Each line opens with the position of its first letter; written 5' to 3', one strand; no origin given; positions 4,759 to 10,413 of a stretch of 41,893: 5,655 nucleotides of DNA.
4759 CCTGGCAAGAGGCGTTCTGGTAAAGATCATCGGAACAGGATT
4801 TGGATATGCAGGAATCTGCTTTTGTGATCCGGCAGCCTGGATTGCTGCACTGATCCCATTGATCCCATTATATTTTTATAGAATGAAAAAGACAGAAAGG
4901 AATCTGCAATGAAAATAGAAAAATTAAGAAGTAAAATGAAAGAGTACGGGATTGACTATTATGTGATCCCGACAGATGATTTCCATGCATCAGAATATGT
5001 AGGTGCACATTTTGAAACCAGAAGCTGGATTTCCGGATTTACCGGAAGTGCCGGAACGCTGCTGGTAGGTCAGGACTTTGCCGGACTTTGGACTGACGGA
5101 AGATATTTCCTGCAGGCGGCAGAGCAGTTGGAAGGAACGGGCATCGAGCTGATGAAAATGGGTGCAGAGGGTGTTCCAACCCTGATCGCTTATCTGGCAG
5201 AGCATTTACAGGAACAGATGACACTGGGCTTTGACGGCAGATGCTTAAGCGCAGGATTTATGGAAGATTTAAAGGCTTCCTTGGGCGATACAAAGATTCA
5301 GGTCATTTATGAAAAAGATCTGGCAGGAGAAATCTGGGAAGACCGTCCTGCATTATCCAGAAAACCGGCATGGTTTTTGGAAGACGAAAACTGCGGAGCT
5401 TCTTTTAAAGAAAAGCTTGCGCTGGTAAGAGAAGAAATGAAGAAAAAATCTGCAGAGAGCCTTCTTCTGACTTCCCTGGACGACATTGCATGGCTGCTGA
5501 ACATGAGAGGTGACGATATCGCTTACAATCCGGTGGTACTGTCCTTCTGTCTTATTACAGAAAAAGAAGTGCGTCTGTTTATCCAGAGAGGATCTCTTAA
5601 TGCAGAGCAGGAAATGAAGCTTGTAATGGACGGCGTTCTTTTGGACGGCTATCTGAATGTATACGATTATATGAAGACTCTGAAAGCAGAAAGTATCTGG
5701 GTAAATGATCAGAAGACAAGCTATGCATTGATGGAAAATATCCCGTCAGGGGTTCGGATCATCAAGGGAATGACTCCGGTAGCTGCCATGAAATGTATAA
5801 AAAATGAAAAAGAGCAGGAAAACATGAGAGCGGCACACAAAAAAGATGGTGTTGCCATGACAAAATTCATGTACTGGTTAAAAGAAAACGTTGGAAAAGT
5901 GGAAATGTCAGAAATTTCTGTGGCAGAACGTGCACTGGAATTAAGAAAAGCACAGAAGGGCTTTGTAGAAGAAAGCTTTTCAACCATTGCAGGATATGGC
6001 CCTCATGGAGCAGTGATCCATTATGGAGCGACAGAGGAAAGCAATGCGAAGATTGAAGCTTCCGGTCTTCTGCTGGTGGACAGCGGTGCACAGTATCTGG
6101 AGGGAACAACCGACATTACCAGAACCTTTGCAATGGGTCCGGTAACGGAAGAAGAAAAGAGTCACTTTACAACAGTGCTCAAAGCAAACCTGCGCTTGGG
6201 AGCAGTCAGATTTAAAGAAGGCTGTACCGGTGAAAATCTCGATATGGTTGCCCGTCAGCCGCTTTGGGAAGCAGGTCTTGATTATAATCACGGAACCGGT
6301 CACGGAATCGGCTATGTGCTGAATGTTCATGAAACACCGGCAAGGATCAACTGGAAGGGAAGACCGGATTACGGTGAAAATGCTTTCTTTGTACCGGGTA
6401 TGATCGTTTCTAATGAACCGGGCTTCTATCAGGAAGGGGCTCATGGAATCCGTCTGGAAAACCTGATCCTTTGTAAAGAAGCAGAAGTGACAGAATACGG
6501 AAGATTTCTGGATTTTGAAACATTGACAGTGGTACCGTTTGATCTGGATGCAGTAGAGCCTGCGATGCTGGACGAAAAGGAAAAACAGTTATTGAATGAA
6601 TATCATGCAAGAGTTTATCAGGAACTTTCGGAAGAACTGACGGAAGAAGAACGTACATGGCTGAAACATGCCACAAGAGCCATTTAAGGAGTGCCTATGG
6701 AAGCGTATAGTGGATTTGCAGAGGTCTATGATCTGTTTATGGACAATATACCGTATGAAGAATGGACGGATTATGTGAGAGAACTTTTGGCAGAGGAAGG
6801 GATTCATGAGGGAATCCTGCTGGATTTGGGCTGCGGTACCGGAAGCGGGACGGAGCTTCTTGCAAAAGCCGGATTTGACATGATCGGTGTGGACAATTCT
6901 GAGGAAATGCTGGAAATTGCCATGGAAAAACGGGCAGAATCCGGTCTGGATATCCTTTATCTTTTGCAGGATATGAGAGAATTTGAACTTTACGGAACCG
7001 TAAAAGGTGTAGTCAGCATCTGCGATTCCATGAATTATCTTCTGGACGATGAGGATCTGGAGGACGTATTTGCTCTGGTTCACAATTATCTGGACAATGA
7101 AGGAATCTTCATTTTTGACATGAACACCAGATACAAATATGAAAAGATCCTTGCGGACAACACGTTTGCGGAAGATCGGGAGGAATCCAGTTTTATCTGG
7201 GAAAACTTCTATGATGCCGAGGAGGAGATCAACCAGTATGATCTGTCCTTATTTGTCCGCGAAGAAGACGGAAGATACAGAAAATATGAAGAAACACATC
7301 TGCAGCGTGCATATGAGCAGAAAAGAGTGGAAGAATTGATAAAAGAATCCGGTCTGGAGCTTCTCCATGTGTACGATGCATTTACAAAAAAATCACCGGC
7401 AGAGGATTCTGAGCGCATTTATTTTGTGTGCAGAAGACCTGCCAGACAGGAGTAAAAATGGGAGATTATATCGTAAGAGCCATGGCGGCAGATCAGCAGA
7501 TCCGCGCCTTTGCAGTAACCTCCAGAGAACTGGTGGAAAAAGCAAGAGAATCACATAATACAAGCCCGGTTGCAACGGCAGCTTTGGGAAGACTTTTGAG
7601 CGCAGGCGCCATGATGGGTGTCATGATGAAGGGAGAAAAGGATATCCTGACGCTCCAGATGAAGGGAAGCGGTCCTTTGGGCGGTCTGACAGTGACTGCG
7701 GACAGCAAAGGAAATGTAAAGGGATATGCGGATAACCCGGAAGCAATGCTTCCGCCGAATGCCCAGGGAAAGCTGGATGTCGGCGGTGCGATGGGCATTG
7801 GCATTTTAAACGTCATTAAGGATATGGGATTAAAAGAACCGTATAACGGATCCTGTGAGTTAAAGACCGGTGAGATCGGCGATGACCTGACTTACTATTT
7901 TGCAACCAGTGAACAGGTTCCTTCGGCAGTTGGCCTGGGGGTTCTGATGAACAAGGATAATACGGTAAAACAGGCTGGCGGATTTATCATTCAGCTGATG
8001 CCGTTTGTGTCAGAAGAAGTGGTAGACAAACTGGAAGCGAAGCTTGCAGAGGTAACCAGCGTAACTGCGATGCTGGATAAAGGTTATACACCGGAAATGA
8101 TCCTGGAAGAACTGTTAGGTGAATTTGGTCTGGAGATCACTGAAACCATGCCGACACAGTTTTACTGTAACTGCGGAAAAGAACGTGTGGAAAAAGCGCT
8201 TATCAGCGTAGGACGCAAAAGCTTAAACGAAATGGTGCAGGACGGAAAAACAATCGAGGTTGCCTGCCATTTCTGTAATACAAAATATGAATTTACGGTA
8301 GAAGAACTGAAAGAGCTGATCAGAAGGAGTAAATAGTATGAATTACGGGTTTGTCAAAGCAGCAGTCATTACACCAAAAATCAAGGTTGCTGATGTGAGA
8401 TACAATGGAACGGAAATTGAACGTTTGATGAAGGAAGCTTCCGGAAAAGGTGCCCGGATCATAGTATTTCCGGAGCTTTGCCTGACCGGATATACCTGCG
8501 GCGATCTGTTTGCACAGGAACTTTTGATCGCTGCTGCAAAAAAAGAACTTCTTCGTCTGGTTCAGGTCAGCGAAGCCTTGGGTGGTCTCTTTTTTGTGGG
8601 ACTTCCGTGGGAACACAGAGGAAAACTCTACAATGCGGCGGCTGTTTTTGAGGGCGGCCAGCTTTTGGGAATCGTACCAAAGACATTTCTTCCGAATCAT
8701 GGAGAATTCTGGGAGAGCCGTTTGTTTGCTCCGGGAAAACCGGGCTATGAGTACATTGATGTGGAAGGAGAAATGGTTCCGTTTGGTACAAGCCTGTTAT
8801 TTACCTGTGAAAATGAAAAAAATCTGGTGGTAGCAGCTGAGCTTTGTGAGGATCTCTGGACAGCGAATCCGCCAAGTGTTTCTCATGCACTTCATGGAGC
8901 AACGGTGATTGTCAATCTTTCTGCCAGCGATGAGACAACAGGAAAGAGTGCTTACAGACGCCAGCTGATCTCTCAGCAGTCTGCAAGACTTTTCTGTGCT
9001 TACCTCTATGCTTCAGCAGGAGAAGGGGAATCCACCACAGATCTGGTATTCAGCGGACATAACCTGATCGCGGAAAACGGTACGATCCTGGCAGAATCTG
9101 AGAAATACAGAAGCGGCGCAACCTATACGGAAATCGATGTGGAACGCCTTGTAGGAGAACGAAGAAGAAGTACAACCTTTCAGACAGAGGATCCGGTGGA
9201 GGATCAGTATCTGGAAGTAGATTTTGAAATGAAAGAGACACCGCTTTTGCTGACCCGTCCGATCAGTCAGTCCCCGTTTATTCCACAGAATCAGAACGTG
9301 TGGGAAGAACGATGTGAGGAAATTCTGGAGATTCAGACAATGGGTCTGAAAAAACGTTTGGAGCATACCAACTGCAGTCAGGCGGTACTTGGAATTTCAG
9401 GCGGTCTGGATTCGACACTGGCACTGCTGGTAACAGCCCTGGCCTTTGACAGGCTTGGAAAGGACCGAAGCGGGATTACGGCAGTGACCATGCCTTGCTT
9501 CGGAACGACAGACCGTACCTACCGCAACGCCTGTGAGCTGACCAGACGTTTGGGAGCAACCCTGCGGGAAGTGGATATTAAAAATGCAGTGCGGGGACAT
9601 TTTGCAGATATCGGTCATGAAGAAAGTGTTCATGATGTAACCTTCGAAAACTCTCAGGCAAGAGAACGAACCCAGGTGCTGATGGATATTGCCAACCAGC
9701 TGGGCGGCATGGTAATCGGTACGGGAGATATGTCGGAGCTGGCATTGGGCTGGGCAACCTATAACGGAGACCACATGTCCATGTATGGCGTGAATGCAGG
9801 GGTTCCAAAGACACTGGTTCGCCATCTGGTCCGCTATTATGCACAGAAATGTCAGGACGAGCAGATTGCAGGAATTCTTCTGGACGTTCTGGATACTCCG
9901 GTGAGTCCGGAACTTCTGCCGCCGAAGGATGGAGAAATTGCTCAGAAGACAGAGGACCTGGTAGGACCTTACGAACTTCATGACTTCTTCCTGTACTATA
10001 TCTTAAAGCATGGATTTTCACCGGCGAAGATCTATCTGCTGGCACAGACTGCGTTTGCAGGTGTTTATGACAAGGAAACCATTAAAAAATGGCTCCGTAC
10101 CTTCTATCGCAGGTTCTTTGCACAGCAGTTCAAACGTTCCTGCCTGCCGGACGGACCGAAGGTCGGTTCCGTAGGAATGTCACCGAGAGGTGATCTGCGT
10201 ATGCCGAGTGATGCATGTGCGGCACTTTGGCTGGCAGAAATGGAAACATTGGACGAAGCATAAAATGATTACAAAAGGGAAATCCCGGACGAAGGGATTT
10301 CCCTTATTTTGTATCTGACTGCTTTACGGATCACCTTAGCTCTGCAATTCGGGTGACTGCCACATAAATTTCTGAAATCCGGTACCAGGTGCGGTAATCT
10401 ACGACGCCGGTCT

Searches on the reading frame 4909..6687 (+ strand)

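Call 65: search_protein_families(library=pfam, proteins=[window:4909-6687:+], max_evalue=0.01)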
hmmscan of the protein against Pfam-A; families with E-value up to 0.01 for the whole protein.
window:4909-6687:+ (592 aa): 4 families
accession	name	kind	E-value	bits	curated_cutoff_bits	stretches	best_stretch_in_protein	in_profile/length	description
PF00557.29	Peptidase_M24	-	7.1e-49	166.8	23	1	304-524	1-208/208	Metallopeptidase family M24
PF16189.11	Creatinase_N_2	-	5.6e-48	163.4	29.7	1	145-302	1-161/161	Creatinase/Prolidase N-terminal domain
PF01321.24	Creatinase_N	-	7e-23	82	22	1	3-130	2-115/128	Creatinase/Prolidase N-terminal domain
PF16188.10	Peptidase_M24_C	-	8.8e-23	80.5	28.9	1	533-592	2-63/63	C-terminal region of peptidase_M24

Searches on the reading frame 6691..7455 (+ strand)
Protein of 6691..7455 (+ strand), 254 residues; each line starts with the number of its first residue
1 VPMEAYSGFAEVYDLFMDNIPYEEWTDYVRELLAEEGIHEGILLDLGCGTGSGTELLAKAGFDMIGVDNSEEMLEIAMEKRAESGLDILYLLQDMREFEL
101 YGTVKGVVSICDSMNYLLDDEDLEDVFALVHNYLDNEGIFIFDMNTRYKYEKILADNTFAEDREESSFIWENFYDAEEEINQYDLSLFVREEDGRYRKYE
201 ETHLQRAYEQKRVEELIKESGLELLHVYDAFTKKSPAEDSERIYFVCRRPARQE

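Call 6: search_protein_families(library=pfam, proteins=[window:6691-7455:+], max_evalue=0.01)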
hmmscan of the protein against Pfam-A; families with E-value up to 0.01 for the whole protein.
window:6691-7455:+ (254 aa): 10 families
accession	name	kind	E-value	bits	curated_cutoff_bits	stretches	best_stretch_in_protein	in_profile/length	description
PF13649.12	Methyltransf_25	-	1.4e-16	61.4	27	1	44-138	2-97/97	Methyltransferase domain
PF08241.18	Methyltransf_11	-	1.6e-11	45.1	21.2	1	44-142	1-95/95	Methyltransferase domain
PF13847.12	Methyltransf_31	-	2.1e-10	40.9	27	1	43-145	7-113/145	Methyltransferase domain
PF13489.12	Methyltransf_23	-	5.8e-08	33.1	27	1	23-149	7-123/164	Methyltransferase domain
PF08242.18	Methyltransf_12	-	3.4e-07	31.4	30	1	44-140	1-98/98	Methyltransferase domain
PF02353.26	CMAS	-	2.1e-05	24.5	27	1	41-154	63-176/273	Mycolic acid cyclopropane synthetase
PF01209.24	Ubie_methyltran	-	0.00011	22.1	20.1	1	13-103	20-115/233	ubiE/COQ5 methyltransferase family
PF05401.17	NodS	-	0.00057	20.2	24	1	38-143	42-145/201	Nodulation protein S (NodS)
PF03848.20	TehB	-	0.0013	18.6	20.4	1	36-100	27-92/193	Tellurite resistance protein TehB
PF05175.20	MTS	-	0.0098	16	23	0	36-154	30-150/170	Methyltransferase small domain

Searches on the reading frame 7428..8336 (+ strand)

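Call 6: search_protein_families(library=pfam, proteins=[window:7428-8336:+], max_evalue=0.01)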
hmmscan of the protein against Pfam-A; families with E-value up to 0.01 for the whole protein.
window:7428-8336:+ (302 aa): 1 family
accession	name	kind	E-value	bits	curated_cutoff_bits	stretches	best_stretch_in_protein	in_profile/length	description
PF01430.24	HSP33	-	1.1e-105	353.5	21.4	1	13-290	1-273/273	Hsp33 protein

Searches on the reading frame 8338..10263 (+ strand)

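Call 6: search_protein_families(library=pfam, proteins=[window:8338-10263:+], max_evalue=0.01)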
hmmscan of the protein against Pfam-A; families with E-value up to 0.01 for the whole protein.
window:8338-10263:+ (641 aa): 2 families
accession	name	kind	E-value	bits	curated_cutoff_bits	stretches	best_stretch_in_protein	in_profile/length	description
PF02540.23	NAD_synthase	-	3.9e-29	101.9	21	1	334-502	6-167/242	NAD synthase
PF00795.27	CN_hydrolase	-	1.5e-22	80.6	23.2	1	7-271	1-251/256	Carbon-nitrogen hydrolase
